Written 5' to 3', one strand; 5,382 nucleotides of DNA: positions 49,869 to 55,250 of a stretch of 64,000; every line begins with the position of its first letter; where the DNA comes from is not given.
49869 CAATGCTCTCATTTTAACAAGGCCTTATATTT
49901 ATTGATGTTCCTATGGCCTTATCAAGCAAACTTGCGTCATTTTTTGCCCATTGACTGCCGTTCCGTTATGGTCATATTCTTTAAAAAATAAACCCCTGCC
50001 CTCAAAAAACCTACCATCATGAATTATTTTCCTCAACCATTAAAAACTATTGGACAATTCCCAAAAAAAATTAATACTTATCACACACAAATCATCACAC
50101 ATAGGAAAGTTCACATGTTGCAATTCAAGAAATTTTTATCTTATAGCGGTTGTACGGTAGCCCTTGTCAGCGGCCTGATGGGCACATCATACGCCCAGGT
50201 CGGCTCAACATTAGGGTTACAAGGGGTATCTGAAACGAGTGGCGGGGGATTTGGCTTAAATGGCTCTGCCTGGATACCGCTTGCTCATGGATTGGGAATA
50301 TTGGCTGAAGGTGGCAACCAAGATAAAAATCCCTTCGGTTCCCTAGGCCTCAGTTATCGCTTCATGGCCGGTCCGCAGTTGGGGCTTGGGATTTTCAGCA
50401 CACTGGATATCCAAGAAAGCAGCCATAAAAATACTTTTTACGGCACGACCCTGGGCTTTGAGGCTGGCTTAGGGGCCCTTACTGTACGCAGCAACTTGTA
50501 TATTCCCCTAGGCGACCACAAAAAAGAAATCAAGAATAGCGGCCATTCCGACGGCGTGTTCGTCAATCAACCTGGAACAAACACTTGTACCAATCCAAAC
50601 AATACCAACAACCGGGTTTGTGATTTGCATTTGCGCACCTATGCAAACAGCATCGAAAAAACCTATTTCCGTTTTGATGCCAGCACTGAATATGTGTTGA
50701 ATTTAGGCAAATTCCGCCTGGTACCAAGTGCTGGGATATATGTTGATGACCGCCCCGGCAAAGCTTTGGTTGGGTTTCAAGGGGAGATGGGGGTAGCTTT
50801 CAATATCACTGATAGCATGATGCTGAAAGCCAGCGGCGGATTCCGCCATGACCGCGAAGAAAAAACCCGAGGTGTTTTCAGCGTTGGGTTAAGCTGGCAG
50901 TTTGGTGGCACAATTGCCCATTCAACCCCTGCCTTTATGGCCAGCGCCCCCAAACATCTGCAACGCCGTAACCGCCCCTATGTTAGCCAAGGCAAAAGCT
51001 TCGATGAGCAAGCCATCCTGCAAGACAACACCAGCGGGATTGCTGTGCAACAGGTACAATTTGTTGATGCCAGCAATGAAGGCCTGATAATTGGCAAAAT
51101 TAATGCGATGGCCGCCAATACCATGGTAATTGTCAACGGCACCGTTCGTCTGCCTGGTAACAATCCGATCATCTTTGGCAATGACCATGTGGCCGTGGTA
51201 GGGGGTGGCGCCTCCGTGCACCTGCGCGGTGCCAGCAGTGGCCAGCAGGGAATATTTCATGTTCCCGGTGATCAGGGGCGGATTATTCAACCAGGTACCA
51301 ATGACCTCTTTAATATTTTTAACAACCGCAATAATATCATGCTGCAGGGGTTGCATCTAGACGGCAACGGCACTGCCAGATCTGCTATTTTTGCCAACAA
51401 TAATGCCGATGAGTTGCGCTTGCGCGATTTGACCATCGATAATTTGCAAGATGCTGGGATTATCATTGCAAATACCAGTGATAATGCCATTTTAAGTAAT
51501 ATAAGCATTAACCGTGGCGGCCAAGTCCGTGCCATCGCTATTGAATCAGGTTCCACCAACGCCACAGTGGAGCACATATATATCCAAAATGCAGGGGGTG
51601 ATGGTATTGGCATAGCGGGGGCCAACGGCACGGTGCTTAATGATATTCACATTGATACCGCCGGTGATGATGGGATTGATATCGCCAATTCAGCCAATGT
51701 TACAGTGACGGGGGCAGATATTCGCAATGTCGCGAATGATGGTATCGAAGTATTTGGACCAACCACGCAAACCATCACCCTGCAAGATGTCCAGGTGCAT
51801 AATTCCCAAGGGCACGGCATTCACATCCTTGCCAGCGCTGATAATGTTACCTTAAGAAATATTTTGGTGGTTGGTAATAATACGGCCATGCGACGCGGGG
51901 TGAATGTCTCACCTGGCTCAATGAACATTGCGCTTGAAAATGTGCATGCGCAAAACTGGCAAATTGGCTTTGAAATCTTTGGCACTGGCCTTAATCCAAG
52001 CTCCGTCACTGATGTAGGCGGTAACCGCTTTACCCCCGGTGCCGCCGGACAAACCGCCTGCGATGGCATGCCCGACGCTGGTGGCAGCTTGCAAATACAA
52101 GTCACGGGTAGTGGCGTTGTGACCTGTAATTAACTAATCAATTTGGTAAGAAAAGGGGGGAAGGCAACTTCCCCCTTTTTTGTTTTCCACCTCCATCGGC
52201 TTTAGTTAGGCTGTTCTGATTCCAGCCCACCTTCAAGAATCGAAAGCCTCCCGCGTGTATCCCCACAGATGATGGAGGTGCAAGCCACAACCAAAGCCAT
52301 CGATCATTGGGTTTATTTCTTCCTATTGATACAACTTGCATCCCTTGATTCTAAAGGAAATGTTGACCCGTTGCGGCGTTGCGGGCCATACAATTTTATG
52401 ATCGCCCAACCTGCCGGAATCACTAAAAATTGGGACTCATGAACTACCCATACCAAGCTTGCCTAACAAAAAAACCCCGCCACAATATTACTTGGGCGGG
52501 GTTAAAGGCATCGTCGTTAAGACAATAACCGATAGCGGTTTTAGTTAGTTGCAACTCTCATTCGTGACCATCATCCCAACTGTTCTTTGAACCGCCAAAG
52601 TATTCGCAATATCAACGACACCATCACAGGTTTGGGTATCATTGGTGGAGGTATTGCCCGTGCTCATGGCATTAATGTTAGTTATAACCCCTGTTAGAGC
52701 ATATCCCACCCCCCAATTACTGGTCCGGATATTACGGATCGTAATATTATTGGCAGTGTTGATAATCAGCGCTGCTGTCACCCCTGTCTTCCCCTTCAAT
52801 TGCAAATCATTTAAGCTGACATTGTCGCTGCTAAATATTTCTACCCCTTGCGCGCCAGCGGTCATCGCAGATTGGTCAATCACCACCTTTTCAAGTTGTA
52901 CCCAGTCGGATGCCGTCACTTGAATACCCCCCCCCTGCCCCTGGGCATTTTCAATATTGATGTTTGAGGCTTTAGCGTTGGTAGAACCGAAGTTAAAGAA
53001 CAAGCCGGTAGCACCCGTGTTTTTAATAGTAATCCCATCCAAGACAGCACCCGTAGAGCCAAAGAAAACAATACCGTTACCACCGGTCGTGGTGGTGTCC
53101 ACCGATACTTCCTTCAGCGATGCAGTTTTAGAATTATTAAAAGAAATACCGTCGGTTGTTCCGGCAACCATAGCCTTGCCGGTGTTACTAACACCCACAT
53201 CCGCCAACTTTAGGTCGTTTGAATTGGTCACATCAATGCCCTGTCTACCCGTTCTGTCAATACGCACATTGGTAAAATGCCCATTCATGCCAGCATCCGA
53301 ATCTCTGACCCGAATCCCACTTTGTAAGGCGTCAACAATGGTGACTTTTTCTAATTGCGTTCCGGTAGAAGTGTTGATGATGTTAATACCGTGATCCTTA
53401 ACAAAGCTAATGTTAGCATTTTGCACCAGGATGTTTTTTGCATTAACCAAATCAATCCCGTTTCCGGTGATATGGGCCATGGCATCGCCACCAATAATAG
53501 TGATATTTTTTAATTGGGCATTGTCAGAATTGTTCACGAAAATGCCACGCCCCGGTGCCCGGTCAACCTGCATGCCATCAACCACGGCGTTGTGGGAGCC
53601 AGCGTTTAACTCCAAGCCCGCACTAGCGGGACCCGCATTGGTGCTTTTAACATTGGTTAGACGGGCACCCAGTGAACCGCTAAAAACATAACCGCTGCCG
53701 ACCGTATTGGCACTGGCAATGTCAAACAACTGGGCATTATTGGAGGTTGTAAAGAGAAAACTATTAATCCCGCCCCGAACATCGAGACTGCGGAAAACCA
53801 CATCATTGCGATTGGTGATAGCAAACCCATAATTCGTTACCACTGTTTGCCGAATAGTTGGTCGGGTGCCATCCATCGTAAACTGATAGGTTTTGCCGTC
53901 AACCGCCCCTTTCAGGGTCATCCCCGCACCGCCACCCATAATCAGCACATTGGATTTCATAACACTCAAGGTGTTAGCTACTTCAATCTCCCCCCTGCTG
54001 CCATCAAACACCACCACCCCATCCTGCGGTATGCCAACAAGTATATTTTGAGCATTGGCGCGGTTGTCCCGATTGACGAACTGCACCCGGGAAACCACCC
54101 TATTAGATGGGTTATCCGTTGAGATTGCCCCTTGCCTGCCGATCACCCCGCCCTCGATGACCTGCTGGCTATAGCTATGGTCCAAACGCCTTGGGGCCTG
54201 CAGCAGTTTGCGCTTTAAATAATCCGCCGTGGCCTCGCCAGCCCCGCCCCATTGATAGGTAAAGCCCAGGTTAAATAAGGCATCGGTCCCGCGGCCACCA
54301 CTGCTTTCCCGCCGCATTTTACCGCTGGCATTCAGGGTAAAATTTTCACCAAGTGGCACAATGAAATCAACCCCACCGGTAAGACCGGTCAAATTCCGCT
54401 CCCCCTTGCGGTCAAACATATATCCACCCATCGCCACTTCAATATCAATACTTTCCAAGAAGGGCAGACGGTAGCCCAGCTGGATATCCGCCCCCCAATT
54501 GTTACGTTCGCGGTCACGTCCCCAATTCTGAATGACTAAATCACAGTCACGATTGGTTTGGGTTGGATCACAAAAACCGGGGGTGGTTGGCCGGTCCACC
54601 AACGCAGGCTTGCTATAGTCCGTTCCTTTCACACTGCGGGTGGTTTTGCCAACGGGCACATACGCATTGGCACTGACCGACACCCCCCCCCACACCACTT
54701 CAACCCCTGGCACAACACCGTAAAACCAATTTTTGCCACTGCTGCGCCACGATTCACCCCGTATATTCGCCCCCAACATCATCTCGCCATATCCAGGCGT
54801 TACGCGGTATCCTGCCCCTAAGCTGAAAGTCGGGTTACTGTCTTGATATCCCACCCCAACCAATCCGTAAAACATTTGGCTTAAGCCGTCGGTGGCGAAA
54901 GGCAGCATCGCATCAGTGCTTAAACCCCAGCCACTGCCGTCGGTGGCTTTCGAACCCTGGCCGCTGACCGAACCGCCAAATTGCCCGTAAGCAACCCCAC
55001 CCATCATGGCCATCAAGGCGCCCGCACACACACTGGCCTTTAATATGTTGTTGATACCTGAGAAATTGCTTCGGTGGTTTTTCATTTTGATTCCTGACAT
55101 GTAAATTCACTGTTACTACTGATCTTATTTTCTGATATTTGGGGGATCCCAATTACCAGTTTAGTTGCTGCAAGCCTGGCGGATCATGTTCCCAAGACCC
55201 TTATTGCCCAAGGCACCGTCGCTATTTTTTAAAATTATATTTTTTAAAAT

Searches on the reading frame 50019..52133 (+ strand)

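Call 54: search_protein_families(library=pfam, proteins=[window:50019-52133:+], max_evalue=0.001)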
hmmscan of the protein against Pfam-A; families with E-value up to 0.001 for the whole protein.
window:50019-52133:+ (704 aa): 1 family
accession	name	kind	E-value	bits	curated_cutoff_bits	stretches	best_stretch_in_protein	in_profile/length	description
PF13229.12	Beta_helix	-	1.7e-16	60.6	25.9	1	455-614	1-155/158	Right handed beta helix region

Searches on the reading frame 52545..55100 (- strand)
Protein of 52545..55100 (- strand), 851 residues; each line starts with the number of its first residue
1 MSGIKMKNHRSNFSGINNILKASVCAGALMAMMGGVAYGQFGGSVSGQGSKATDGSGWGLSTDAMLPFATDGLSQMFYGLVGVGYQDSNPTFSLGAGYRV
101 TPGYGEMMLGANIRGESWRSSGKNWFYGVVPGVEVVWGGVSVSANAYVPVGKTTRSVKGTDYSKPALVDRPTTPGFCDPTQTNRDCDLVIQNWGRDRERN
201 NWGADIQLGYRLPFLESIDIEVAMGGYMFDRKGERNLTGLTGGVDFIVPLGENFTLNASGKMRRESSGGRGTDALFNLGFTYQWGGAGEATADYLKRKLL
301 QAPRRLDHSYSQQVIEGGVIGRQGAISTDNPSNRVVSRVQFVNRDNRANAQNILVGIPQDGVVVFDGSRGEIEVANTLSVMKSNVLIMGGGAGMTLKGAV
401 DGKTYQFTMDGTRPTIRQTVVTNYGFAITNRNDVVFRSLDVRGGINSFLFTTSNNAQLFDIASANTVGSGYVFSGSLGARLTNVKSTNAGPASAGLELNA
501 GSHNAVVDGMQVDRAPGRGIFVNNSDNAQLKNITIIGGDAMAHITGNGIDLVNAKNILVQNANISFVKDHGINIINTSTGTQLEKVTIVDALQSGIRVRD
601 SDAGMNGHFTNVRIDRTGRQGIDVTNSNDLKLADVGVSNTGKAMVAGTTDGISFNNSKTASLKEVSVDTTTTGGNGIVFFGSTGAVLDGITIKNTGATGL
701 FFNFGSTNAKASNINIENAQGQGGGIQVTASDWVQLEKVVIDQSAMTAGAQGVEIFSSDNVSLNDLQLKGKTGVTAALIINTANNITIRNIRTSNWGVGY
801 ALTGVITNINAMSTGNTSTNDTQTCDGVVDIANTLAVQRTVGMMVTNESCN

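Call 54: search_protein_families(library=pfam, proteins=[window:52545-55100:-], max_evalue=0.001)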
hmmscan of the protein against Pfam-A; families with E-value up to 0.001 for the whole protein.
window:52545-55100:- (851 aa): 2 families
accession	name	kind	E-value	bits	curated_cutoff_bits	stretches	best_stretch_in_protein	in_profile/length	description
PF13229.12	Beta_helix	-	1.6e-12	47.8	25.9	1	489-630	21-151/158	Right handed beta helix region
PF11924.14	IAT_beta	-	1.1e-10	42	22.3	1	55-312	58-273/279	Inverse autotransporter, beta-domain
